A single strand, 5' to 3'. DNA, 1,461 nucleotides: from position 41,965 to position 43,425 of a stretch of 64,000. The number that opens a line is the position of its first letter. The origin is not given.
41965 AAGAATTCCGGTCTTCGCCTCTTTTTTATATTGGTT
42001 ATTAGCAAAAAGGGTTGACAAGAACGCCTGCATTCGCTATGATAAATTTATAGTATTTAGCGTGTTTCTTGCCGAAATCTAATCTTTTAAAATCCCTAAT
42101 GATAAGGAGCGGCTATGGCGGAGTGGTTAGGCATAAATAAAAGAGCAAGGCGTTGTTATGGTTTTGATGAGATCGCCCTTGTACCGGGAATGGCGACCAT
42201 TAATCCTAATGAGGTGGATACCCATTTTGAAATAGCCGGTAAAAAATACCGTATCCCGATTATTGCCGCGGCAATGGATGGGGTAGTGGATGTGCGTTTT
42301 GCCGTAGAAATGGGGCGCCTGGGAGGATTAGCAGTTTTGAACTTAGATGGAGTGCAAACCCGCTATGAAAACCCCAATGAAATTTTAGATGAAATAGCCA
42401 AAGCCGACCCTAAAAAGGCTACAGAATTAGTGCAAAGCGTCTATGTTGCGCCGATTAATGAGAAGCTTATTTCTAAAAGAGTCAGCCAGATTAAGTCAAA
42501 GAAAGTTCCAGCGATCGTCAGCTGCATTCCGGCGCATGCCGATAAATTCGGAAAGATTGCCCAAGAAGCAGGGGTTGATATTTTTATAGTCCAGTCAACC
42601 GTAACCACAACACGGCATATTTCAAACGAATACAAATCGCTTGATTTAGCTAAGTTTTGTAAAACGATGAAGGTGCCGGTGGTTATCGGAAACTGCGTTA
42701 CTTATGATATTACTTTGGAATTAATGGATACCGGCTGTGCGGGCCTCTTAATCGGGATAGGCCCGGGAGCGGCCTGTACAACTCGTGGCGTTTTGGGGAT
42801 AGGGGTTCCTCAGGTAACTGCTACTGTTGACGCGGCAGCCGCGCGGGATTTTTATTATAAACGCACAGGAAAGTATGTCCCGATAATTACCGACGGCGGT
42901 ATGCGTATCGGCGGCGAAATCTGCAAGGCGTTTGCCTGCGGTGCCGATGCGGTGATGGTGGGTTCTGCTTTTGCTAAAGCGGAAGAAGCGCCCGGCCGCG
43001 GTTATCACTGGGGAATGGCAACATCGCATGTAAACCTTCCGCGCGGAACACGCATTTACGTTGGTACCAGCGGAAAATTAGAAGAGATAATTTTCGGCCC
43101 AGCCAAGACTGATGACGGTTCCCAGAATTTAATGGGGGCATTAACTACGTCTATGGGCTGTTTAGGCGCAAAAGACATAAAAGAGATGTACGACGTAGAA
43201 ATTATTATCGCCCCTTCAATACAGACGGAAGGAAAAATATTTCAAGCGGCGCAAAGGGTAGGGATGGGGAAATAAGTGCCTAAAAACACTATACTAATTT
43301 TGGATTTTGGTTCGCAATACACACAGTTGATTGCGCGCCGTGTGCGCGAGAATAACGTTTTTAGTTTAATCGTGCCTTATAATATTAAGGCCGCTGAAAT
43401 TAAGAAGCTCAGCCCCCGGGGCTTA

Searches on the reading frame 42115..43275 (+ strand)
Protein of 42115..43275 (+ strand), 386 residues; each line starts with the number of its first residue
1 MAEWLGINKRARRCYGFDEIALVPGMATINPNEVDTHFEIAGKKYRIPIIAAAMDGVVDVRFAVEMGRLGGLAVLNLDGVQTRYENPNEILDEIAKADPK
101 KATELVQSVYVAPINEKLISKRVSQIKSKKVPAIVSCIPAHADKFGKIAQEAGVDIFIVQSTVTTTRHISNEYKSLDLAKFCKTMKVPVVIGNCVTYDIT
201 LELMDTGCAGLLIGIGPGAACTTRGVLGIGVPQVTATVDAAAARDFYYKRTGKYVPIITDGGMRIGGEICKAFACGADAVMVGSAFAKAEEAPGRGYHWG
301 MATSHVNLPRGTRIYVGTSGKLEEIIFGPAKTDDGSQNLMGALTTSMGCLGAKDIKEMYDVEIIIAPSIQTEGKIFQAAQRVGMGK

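Call 50: search_protein_families(library=pfam, proteins=[window:42115-43275:+], max_evalue=0.01)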
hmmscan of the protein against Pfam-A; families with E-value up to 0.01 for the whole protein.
window:42115-43275:+ (386 aa): 6 families
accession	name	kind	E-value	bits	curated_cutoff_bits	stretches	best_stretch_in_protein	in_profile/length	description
PF00478.31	IMPDH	-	2.2e-49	168.7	25.6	1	15-360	2-327/345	IMP dehydrogenase / GMP reductase domain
PF01070.24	FMN_dh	-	9e-13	48.4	24.9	1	164-292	196-311/350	FMN-dependent dehydrogenase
PF03060.21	NMO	-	2.3e-06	27.7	28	1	234-298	188-237/331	Nitronate monooxygenase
PF05690.20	ThiG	-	1.9e-05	24.6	23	1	254-292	175-213/247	Thiazole biosynthesis protein ThiG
PF01645.23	Glu_synthase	-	0.00054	19.7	20.4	1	226-285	249-306/369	Conserved region in glutamate synthase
PF01180.27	DHO_dh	-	0.0065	16.1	27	1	248-289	234-275/291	Dihydroorotate dehydrogenase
